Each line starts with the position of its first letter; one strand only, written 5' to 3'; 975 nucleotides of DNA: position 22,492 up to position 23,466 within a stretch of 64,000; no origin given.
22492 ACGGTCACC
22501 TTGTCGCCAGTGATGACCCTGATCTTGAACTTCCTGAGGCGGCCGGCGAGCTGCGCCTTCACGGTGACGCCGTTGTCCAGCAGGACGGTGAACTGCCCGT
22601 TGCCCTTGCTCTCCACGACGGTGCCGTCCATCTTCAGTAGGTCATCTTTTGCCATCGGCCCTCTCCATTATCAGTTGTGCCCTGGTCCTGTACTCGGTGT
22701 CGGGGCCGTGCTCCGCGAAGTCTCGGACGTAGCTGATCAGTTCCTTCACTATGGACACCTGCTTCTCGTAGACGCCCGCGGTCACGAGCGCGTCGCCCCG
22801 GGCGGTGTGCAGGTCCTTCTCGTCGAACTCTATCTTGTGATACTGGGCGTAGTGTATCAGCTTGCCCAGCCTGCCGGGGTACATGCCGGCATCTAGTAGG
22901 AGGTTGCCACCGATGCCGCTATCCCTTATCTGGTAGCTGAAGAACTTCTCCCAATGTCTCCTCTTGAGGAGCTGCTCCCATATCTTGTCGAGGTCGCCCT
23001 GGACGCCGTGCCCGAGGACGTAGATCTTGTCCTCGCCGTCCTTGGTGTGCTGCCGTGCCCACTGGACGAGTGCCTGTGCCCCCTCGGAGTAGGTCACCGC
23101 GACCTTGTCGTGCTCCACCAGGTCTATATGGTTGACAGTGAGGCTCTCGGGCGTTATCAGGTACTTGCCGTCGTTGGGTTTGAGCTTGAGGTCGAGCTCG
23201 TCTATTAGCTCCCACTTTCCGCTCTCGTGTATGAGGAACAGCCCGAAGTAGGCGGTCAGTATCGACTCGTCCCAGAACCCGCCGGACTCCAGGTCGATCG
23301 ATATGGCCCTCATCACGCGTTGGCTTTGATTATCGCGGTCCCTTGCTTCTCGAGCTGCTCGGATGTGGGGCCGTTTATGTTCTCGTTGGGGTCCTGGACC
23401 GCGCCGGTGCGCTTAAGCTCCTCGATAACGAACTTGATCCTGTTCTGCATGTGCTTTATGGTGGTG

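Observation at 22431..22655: Phage-encoded translation initiation factor IF-1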

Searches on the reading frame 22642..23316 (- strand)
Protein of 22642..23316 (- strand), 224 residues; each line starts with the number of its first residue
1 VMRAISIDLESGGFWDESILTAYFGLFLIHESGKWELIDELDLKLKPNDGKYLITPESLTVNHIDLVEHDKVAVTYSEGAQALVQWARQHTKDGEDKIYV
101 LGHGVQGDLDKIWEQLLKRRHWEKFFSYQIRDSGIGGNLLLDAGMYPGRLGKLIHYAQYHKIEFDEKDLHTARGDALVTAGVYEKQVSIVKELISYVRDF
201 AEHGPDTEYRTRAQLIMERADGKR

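Call 13: search_protein_families(library=pfam, proteins=[window:22642-23316:-], max_evalue=0.001)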
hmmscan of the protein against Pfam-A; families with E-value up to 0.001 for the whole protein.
window:22642-23316:- (224 aa): 0 families

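Call 20: find_related_loci(query=window:22642-23316:-, collection=viral_contigs, flank=10000)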
Query window:22642-23316:- (224 aa) in viral_contigs; peptide patterns used: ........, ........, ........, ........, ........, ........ (x = any residue, [..] = any of these).
2 stretches matched a pattern, but none encodes a relative of the query by tblastn (E <= 1e-3).

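Call 28: search_protein_families(library=phrogs, proteins=[window:22642-23316:-], max_evalue=0.01)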
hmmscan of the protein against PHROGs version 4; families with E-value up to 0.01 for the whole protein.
window:22642-23316:- (224 aa): 1 family
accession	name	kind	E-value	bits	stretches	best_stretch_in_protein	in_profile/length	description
phrog_192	-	DNA, RNA and nucleotide metabolism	1.1e-09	39.2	1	1-201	105-285/397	DNA polymerase exonuclease subunit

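Call 61: find_homologous_proteins(query=window:22642-23316:-, max_evalue=0.001)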
Query window:22642-23316:- (224 aa): 11 proteins with E <= 0.001 among 219 candidates.
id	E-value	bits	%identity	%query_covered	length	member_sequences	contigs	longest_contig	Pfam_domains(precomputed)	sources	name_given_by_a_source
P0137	1.6e-146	504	100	100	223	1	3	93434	-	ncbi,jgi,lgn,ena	jgi:hypothetical protein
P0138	7.4e-30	122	42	81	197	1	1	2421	-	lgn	-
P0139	8.7e-30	122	41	70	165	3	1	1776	-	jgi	jgi:DNA polymerase III epsilon subunit-like protein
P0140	2.8e-28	117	39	85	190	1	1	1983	-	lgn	-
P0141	3.2e-28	117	40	83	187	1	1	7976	-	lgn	-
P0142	3.2e-24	104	34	83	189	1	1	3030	-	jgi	jgi:hypothetical protein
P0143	4.8e-24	103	35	85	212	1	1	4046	-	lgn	-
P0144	7.9e-24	102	38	83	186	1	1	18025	-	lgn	-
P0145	3.9e-23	100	37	83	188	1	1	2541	-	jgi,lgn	jgi:hypothetical protein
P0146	9.6e-20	89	35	81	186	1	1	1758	-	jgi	jgi:hypothetical protein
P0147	1.8e-13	68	32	86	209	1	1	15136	PF00929.32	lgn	-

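Call 62: find_encoding_contigs(protein=P0137, flank=3000, max_places=5)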
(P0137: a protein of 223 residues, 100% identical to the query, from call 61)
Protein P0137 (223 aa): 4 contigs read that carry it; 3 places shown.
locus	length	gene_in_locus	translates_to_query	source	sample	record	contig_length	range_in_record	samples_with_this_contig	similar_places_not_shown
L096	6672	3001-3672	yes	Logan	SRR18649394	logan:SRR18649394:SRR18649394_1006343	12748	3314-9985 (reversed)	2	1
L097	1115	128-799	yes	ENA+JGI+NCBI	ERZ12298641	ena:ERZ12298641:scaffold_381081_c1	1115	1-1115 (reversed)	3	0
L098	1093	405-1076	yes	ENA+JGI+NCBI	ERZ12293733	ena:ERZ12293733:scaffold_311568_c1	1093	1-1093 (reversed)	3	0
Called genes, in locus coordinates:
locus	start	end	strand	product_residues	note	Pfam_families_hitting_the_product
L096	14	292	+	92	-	-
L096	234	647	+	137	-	-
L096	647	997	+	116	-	-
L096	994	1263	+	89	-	-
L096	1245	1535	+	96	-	-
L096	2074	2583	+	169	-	-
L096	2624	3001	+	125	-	-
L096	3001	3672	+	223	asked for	-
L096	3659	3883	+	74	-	PF01176:eIF-1a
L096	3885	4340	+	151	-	-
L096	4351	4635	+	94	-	-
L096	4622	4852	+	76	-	-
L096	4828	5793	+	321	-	-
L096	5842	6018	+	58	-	-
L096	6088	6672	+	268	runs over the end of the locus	-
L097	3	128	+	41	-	?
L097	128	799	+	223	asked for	-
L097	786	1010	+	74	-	PF01176:eIF-1a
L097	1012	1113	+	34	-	?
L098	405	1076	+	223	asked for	-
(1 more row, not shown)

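Call 63: find_encoding_contigs(protein=P0144, flank=6000, max_places=2)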
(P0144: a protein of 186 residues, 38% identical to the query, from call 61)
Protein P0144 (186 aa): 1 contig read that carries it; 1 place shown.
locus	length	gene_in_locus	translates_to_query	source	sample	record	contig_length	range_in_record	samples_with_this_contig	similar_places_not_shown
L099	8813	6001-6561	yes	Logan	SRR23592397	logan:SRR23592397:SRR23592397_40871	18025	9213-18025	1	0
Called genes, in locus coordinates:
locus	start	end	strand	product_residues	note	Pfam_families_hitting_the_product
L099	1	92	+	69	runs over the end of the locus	-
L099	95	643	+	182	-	-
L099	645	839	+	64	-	-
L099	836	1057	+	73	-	-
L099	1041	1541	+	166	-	-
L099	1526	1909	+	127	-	PF26761:Acb5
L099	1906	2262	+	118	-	-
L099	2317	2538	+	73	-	-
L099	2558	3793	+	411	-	PF01068:DNA_ligase_A_M, PF09414:RNA_ligase (weak), PF14743:DNA_ligase_OB_2 (weak)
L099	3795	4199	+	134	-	-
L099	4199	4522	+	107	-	-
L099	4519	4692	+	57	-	-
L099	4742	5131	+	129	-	PF01844:HNH, PF13395:HNH_4 (weak), PF14279:HNH_5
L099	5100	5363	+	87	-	-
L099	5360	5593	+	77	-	-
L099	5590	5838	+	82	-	-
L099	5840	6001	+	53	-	-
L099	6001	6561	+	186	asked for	-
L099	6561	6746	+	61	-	-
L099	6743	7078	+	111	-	-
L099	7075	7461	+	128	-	-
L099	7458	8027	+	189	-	-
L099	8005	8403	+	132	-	-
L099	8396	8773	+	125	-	-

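Call 64: find_encoding_contigs(protein=P0141, flank=6000, max_places=2)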
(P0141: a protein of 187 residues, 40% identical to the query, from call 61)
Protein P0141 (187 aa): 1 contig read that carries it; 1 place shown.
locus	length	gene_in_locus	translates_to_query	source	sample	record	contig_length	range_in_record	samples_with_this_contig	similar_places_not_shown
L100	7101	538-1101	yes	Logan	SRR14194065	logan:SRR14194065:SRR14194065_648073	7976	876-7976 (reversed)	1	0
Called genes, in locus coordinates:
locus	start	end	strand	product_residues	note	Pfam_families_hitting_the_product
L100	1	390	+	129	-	?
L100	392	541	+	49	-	-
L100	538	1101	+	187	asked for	-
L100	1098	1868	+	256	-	PF00476:DNA_pol_A (weak)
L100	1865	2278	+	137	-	-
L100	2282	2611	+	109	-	-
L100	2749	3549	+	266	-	PF12705:PDDEXK_1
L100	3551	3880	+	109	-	-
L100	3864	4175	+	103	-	-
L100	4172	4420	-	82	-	-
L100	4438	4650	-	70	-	-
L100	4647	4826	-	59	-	-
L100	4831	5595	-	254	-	PF23822:DUF7192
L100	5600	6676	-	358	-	PF07728:AAA_5, PF00004:AAA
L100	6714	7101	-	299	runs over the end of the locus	-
